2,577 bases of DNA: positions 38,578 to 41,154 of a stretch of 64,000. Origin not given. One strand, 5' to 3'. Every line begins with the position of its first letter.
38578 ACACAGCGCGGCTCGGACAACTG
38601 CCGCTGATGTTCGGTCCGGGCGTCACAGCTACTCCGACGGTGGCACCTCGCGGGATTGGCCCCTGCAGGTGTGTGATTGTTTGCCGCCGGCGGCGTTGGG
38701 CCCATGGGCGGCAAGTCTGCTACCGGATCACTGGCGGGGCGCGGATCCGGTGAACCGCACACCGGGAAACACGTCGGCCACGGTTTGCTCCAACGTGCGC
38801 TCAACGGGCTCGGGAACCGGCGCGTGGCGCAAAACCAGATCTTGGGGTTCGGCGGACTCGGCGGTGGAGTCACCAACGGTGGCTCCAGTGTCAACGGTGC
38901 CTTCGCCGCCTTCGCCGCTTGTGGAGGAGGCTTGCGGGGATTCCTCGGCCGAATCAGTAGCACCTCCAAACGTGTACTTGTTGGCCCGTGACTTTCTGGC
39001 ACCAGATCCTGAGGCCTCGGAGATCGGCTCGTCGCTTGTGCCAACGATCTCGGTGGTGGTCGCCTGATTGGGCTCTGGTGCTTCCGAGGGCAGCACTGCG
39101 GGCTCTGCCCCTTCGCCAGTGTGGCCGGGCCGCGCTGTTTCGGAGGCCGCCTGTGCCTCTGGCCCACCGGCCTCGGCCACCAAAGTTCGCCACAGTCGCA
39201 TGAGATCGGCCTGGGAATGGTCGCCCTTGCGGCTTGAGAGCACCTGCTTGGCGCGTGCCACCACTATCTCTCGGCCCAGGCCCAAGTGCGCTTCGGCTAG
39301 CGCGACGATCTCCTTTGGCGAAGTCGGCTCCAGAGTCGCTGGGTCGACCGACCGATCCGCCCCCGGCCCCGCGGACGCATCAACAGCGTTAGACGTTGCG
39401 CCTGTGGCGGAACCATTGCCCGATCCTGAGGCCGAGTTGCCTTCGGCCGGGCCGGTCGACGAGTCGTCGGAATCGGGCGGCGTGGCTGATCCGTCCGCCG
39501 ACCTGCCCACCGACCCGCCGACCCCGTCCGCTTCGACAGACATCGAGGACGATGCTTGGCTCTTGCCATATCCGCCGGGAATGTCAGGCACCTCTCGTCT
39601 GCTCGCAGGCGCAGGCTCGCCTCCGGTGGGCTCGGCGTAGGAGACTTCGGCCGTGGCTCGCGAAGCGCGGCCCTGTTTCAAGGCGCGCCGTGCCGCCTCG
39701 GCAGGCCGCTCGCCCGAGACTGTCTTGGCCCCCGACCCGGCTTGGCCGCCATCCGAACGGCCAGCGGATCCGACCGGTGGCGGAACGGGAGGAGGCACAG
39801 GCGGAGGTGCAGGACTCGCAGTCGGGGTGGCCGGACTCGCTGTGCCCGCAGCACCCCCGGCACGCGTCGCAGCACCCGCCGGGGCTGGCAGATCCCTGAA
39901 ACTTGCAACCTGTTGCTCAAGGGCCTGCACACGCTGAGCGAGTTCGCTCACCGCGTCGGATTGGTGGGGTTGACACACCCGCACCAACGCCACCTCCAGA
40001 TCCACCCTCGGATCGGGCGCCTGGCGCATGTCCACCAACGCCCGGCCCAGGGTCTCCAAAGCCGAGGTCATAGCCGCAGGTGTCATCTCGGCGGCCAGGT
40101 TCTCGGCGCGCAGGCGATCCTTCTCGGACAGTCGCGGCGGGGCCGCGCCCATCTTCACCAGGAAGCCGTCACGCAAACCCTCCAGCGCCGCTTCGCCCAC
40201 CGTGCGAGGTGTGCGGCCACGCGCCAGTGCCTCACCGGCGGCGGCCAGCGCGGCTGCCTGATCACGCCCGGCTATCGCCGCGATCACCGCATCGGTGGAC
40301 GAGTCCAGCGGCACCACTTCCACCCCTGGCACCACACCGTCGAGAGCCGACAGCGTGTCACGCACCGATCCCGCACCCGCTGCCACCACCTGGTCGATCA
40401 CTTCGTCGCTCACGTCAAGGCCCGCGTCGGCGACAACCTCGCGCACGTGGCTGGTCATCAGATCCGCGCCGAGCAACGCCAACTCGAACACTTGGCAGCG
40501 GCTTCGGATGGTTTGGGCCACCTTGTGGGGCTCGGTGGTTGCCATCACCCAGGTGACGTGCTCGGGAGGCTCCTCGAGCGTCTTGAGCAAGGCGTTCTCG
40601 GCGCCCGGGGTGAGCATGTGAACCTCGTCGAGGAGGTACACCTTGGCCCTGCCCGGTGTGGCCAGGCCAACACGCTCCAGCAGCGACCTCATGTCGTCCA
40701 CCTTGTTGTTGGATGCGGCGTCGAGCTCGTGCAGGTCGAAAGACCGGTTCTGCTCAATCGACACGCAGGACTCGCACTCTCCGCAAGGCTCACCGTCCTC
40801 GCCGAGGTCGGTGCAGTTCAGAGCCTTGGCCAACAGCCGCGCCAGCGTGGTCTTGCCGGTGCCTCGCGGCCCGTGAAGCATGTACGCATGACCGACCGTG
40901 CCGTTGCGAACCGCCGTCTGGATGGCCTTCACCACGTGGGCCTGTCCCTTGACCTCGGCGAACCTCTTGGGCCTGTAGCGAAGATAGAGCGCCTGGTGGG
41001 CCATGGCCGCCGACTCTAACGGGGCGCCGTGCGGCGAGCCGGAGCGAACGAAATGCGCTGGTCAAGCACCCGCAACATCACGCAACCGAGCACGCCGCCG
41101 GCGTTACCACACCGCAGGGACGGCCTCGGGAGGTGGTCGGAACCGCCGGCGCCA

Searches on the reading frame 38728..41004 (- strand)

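Call 52: search_protein_families(library=ncbifam, proteins=[window:38728-41004:-], max_evalue=0.00001)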
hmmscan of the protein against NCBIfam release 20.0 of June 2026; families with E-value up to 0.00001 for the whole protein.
window:38728-41004:- (758 aa): 74 families (the best 25 are shown)
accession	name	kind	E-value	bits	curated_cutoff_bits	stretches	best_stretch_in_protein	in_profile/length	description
NF004046.1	PRK05563.1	equivalog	2.4e-101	340.4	400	1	2-369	1-389/567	DNA polymerase III subunit gamma/tau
TIGR02397.1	dnaX_nterm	equivalog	1.2e-92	310.9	250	1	3-344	1-355/355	DNA polymerase III subunit gamma/tau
NF011526.0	PRK14965.1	equivalog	2.2e-91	307.4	670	1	1-417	1-436/578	DNA polymerase III subunits gamma and tau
NF011512.0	PRK14950.1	equivalog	3.6e-89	300.5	593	1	1-425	1-439/585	DNA polymerase III subunits gamma and tau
NF005846.3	PRK07764.1-6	equivalog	4.8e-89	300.1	625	1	5-527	1-538/628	DNA polymerase III subunit gamma and tau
NF005942.0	PRK07994.1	equivalog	4.1e-85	287.1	613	1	1-427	1-419/655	DNA polymerase III subunit gamma/tau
NF011513.0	PRK14952.1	equivalog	2e-84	284.7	737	1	4-440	1-447/596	DNA polymerase III subunits gamma/tau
NF006585.0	PRK09111.1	equivalog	1.8e-81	274.6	604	1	5-376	29-420/616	DNA polymerase III subunit gamma/tau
NF011531.0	PRK14971.1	equivalog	1e-79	269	685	1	9-225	10-227/614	DNA polymerase III subunit gamma/tau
NF005848.0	PRK07764.2-4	equivalog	1.2e-78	265.7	1259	1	4-454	5-481/827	DNA polymerase III subunit gamma and tau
NF011523.0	PRK14962.1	equivalog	2.6e-76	257.3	576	1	4-225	2-223/474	DNA polymerase III subunits gamma and tau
NF004962.0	PRK06305.1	equivalog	7.8e-76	256.1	559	1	3-366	4-371/465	DNA polymerase III subunits gamma and tau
NF011510.0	PRK14948.1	equivalog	6.6e-75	253.1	593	1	1-366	3-384/640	DNA polymerase III subunit gamma/tau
NF005844.0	PRK07764.1-3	equivalog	3.8e-74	250.9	964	1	5-469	2-472/841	DNA polymerase III subunit gamma and tau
NF011524.0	PRK14963.1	equivalog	4e-74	250.8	601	1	5-400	3-412/647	DNA polymerase III subunits gamma and tau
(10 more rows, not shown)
